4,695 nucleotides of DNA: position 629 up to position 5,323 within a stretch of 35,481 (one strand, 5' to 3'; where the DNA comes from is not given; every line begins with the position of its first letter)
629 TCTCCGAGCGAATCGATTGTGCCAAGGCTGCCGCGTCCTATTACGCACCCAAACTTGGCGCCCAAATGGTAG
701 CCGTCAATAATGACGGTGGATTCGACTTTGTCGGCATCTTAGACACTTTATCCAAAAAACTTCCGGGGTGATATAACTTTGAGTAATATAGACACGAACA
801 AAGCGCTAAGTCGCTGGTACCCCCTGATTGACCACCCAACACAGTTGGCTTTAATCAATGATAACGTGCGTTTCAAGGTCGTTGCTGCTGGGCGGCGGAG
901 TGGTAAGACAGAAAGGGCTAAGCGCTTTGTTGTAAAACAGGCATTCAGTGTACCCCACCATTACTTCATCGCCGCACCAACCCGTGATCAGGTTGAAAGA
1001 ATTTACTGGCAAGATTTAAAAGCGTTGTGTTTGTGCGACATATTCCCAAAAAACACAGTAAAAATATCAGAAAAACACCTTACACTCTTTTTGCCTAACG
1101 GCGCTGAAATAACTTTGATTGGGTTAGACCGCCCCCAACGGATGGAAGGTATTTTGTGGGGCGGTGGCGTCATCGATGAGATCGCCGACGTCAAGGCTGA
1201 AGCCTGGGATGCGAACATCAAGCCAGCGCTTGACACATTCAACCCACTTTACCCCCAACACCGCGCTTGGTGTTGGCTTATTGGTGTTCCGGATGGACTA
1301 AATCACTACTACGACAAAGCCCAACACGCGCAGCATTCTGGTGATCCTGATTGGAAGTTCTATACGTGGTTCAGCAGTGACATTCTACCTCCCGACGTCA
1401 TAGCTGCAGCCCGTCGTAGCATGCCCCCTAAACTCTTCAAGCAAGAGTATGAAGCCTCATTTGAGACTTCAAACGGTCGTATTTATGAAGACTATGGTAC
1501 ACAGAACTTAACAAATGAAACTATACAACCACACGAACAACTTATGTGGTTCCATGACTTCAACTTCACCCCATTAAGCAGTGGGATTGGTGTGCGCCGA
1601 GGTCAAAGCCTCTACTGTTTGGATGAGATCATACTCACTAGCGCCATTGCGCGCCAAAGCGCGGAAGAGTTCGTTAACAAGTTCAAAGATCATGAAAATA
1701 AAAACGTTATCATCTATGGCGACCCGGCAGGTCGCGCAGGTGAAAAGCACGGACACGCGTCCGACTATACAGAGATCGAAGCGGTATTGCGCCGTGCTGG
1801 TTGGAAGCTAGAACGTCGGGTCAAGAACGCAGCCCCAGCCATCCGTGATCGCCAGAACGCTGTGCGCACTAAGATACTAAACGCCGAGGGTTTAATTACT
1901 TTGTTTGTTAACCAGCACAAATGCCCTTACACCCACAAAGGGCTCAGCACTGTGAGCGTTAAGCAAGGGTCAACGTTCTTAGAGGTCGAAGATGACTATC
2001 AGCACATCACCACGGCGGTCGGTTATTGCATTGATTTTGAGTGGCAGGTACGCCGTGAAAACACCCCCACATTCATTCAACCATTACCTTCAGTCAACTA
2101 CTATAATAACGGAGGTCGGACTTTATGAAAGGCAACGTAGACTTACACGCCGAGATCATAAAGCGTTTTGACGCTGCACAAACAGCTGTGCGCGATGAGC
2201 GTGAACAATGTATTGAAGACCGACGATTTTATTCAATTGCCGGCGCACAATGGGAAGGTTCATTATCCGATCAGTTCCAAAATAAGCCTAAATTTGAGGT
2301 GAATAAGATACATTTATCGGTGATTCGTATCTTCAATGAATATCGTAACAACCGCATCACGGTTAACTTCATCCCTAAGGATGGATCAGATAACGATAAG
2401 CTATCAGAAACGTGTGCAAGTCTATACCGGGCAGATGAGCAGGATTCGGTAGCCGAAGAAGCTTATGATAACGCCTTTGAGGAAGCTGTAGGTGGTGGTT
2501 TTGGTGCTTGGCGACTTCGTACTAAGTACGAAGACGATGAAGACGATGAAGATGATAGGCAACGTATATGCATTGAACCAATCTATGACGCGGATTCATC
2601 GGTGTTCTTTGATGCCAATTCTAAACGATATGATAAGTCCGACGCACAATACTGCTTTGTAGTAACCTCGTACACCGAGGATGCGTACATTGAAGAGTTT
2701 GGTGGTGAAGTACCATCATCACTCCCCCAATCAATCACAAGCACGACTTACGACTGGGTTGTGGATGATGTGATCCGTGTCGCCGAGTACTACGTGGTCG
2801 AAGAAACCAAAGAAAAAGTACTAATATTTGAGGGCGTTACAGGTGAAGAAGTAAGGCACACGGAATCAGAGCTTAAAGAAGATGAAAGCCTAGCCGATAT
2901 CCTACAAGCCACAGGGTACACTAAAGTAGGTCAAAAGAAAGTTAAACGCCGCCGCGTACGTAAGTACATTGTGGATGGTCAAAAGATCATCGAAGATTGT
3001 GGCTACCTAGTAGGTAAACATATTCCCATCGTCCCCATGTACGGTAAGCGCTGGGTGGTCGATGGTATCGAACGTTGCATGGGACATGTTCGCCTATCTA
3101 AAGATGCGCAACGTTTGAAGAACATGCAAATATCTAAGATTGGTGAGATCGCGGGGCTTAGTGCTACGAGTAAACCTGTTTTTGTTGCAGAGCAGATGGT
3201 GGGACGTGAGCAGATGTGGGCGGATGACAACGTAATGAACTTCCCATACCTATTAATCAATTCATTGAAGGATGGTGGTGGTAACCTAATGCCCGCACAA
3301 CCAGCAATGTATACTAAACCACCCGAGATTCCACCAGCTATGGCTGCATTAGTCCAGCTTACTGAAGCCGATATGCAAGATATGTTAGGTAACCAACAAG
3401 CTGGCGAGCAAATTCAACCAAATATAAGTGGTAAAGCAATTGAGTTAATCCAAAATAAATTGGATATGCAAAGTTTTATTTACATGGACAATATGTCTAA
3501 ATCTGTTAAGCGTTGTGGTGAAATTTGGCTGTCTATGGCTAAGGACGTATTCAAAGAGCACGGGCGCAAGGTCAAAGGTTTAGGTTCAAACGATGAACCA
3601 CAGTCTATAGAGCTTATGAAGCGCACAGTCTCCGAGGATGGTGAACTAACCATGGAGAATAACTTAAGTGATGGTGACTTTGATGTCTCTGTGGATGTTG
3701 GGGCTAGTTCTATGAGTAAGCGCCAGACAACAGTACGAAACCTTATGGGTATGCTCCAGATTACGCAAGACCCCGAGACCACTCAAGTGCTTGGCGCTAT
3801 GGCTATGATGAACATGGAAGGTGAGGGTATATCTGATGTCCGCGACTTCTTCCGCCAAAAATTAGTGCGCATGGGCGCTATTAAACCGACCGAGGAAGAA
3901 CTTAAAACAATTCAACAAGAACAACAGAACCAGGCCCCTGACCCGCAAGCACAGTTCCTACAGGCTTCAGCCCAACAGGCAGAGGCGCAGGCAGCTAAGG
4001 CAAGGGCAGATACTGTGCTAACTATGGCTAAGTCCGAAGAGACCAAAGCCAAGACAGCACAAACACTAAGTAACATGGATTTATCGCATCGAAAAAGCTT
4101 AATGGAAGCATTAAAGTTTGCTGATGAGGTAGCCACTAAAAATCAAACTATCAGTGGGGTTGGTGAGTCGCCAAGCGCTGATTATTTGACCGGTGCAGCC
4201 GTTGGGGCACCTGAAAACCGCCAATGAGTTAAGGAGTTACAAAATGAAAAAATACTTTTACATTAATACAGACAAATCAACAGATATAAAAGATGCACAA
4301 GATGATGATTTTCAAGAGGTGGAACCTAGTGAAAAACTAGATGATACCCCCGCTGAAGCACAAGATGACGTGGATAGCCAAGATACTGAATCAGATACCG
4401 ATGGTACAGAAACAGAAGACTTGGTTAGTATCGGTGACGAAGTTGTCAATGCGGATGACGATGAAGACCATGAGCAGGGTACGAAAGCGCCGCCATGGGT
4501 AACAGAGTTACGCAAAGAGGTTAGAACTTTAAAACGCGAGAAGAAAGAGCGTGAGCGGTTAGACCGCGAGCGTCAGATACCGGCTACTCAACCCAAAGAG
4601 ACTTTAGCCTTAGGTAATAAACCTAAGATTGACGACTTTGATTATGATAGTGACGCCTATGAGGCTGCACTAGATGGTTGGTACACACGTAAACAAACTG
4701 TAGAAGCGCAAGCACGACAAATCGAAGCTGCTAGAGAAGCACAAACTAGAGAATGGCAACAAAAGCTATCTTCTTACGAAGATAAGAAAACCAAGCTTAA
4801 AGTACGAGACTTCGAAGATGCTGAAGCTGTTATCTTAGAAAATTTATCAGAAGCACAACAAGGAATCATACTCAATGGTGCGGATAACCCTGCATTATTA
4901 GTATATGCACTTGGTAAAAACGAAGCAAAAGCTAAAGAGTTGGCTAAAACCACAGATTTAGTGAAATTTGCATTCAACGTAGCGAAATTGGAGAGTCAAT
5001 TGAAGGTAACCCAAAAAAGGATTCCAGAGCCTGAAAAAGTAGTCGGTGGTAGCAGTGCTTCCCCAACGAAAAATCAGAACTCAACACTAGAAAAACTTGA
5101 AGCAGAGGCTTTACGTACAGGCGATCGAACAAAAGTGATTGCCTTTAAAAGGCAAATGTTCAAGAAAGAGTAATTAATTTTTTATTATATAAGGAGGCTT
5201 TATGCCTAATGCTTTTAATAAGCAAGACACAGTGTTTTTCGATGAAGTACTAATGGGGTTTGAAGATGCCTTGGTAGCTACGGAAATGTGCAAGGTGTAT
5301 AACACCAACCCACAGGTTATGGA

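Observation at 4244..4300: A 57-nt perfect inverted repeat gives the late scaffold-like gene and an early gene the same first 19 codons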

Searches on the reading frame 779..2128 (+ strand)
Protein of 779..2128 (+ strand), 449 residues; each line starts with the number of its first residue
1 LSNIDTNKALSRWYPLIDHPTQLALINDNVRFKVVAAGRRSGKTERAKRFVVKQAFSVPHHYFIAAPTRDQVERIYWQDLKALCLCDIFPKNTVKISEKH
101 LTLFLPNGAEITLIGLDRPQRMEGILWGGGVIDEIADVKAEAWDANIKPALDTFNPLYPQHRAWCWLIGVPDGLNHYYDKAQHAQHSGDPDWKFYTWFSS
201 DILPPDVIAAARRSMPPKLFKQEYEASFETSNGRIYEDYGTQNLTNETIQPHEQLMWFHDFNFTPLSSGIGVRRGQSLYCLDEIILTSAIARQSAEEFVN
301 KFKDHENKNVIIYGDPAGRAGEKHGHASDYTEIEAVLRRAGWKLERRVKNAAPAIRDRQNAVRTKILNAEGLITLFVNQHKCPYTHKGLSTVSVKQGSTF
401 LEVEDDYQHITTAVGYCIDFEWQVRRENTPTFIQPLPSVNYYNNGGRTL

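Call 9: search_protein_families(library=phrogs, proteins=[window:779-2128:+], max_evalue=0.01)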
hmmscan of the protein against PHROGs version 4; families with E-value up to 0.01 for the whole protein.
window:779-2128:+ (449 aa): 4 families
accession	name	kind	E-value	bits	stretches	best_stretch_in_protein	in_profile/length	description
phrog_2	-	head and packaging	7.6e-28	98.7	1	15-321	263-539/807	terminase large subunit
phrog_10250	-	head and packaging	4.5e-17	63.5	1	212-421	2-215/228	terminase large subunit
phrog_3717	-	head and packaging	0.0022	18.5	1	26-264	19-261/277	terminase large subunit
phrog_7579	-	head and packaging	0.0036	17.5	0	19-224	6-209/239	terminase large subunit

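Call 10: search_protein_families(library=pfam, proteins=[window:779-2128:+], max_evalue=0.01)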
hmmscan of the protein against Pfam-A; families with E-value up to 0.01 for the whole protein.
window:779-2128:+ (449 aa): 1 family
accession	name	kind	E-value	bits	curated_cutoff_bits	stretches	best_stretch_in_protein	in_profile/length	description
PF03237.21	Terminase_6N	-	0.00032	20.8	22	1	37-142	4-112/215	Terminase large subunit, T4likevirus-type, N-terminal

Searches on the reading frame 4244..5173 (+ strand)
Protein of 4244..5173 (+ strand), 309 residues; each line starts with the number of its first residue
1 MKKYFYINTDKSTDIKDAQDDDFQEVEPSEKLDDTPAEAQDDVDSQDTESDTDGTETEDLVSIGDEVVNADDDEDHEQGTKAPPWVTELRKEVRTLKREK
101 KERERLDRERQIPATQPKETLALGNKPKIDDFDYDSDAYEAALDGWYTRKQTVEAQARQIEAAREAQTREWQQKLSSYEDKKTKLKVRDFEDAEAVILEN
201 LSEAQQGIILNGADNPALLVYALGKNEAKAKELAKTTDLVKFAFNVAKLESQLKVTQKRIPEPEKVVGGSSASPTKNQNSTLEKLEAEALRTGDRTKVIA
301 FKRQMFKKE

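Call 9: search_protein_families(library=phrogs, proteins=[window:4244-5173:+], max_evalue=0.01)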
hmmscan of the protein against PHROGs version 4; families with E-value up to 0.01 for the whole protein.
window:4244-5173:+ (309 aa): 2 families
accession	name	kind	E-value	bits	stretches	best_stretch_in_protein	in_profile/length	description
phrog_648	-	head and packaging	9.5e-53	180.6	1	22-305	5-284/286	head scaffolding protein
phrog_8865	-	head and packaging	1.1e-16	62.4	1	12-282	11-282/297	head scaffolding protein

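Call 10: search_protein_families(library=pfam, proteins=[window:4244-5173:+], max_evalue=0.01)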
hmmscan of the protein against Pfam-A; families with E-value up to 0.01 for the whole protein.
window:4244-5173:+ (309 aa): 0 families

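Call 13: find_related_loci(query=window:4244-5173:+, collection=viral_contigs, flank=10000)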
Query window:4244-5173:+ (309 aa) in viral_contigs; peptide patterns used: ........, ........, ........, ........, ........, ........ (x = any residue, [..] = any of these).
96 stretches matched a pattern; 14 encode a relative of the query (tblastn E <= 1e-3); 14 distinct loci.
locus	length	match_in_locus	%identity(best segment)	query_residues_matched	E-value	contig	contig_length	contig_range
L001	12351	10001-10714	45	61-307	3e-56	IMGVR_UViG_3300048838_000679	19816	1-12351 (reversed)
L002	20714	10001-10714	45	61-307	3e-56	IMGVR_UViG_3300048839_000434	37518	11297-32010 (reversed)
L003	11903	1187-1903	44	60-307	6e-55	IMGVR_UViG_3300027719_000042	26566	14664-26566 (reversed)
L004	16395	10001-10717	44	60-307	6e-55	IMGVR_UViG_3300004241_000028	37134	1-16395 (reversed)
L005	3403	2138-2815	46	61-303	1e-54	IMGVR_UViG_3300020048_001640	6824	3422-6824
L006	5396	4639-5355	43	60-307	3e-54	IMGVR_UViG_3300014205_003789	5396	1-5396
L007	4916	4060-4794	46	48-303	4e-54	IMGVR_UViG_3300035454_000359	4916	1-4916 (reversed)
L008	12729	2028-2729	44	61-304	1e-53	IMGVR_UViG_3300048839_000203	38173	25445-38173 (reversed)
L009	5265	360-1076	44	60-307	2e-53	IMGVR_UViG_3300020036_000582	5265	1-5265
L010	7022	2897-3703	44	43-308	1e-48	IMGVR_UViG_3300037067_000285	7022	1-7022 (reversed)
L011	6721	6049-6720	43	60-292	2e-47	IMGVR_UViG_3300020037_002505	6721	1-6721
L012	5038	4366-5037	43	60-292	2e-47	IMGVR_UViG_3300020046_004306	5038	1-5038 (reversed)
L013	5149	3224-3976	44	60-308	5e-46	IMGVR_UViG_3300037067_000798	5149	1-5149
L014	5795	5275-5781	36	48-226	2e-21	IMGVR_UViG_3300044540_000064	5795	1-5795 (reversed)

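Call 18: find_homologous_proteins(query=window:4244-5173:+, max_evalue=1e-10)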
Query window:4244-5173:+ (309 aa): 4068 proteins with E <= 1e-10 among 8000 candidates; the best 120 are listed.
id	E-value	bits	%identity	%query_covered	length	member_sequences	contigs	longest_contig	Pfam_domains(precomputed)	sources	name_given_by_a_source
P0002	3.8e-191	652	100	100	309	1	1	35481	-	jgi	-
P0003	3.7e-141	488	82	93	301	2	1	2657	-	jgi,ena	-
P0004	2.2e-118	413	72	94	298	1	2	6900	-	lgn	-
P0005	1.3e-81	292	56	87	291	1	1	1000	-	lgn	-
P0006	1.5e-77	279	52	93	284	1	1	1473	-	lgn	-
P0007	2.2e-67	246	51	80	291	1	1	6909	-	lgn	-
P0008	4.4e-67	245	48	90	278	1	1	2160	-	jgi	-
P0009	9.5e-66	240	53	82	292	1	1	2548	-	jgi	jgi:hypothetical protein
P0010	4.3e-65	238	46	100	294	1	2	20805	-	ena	-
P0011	8.1e-65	237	52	79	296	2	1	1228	-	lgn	-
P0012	4.9e-64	235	46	98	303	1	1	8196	-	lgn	-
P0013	5.9e-64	234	53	80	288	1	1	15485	-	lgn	-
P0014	7.2e-64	234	49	84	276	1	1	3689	-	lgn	-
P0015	7.5e-64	234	52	82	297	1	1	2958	-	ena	-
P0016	1.5e-63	233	48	96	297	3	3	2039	-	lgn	-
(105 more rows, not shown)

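Call 20: find_encoding_contigs(protein=P0003, flank=10000)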
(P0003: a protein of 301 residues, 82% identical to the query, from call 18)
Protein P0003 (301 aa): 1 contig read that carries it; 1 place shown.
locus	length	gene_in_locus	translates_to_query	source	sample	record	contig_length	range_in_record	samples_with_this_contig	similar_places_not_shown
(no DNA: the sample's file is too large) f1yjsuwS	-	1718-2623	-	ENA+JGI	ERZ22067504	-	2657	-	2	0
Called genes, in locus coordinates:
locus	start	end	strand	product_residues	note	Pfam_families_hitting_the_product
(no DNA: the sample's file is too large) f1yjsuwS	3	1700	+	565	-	?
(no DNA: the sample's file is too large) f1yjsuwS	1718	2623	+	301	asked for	-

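Call 21: find_encoding_contigs(protein=P0004, flank=10000)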
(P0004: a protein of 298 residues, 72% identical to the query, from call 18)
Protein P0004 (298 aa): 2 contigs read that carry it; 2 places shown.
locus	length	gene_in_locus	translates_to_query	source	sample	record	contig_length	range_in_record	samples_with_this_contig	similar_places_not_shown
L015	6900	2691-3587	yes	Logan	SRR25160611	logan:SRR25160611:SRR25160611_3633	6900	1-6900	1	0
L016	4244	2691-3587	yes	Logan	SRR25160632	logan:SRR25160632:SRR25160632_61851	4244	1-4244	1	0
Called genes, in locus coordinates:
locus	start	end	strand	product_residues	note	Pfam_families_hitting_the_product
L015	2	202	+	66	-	?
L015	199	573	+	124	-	-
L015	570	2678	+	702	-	PF16510:P22_portal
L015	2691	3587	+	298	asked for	-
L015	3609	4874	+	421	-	PF11651:P22_CoatProtein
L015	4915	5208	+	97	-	-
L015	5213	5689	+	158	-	PF11650:P22_Tail-4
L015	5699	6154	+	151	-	-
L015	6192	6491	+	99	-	-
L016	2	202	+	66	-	?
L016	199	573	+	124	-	-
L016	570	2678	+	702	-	PF16510:P22_portal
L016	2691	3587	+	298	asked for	-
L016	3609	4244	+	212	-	?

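Call 41: search_dna_similar(query=window:4244-5173:+, collection=phages, mode=protein, max_rows=15)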
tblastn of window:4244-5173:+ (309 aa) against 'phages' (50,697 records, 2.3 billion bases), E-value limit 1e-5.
Records with a match: 54; places in all: 55; records where one place covers at least 80% of the query: 0.
Best place of each record, by identity: <60% 54.
By first word of the organism name: Bacteriophage 14; Escherichia 13; Ralstonia 5; Salmonella 4; Sodalis 3; Hamiltonella 3; Enterobacteria 3; Caudoviricetes 2; Pseudomonas 1; Shewanella 1; and 5 more.
By host as written in the record: - 11; Candidatus Hamiltonella defensa 5; Escherichia coli 4; Ralstonia pseudosolanacearum I-15 (MT017) 2; Ralstonia solanacearum 2; Sodalis glossinidius str. 'morsitans' 2; Salmonella sp. 2; Salmonella enterica subsp. enterica serovar Enteritidis PT1 2; and 21 more.
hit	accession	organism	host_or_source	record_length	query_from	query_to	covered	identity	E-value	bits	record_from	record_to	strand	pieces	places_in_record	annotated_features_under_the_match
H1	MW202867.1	Caudoviricetes sp.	Manatee Spring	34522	60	304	79%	51.6%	2e-53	193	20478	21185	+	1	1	scaffolding protein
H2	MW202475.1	Caudoviricetes sp.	Manatee Spring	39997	123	305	59%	46.5%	3e-39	152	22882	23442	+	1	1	scaffolding protein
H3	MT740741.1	Ralstonia phage Hennie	Ralstonia pseudosolanacearum I-31 ...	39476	123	305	59%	46.0%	7e-39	151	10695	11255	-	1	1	hypothetical protein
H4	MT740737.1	Ralstonia phage Firinga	Ralstonia pseudosolanacearum I-15 ...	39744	123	305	59%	46.0%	7e-39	151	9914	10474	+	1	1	hypothetical protein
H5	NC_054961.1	Ralstonia phage Firinga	Ralstonia pseudosolanacearum I-15 ...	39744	123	305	59%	46.0%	7e-39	151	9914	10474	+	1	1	head scaffolding protein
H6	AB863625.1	Ralstonia phage RSK1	Ralstonia solanacearum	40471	123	305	59%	46.0%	7e-39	151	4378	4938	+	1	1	hypothetical protein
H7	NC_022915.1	Ralstonia phage RSK1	Ralstonia solanacearum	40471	123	305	59%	46.0%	7e-39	151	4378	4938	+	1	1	head scaffolding protein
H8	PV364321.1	Pseudomonas phage PfAn1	Pseudomonas fluorescens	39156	123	309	61%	45.0%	3e-34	137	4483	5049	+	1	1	putative head scaffolding protein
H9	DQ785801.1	Sodalis phage phiSG1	Sodalis glossinidius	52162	60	272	69%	30.3%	4e-13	76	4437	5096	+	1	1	gp04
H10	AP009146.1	Sodalis phage phiSG1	Sodalis glossinidius str. 'morsitans'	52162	60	272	69%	30.3%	4e-13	76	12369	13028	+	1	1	phage scaffold protein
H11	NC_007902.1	Sodalis phage phiSG1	Sodalis glossinidius str. 'morsitans'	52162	60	272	69%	30.3%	4e-13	76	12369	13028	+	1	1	head scaffolding protein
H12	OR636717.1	Shewanella phage ZP9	Shewanella xiamenensis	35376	74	279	67%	30.9%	1e-15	83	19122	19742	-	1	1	hypothetical protein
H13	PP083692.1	Salmonella phage NM-3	Salmonella sp.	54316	61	255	63%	31.8%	6e-15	81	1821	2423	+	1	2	capsid and scaffold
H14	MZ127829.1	Sphingopyxis phage VSN-002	Sphingopyxis sp.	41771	116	308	62%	30.1%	1e-16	86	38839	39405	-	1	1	scaffolding protein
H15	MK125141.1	Salmonella phage Lumpael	Salmonella enterica subsp. enterica ...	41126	111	308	64%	28.7%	7e-6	54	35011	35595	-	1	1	hypothetical protein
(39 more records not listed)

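Call 74: predict_structure(alignment_id=A1)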
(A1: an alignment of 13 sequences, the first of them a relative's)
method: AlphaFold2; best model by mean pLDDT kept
length: 309 residues; sequences in the alignment: 13
mean_pLDDT: 68.6   pTM: 0.35
mean pLDDT of the five models: 68.6, 66.0, 65.8, 64.4, 64.2
residues with pLDDT >= 90: 64; 70-90: 120; 50-70: 26; < 50: 99
segments of 3 or more residues with pLDDT < 50: 1-61, 63-79, 115-118, 257-261, 266-276
pLDDT, mean of each block of 10 residues (from residue 1): 36 35 38 37 34 41 39 37 86 94 88 52 86 94 94 92 90 84 67 82 84 79 81 84 83 58 45 50 87 89 81
secondary structure, 60 per line:
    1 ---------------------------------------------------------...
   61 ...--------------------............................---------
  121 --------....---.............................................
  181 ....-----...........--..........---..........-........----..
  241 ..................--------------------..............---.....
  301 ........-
elements in order: E58-63 H84-111 H129-132 H136-184 H190-200 H203-212 H216-225 H227-234 H239-252 E253-258 H279-292 H296-308
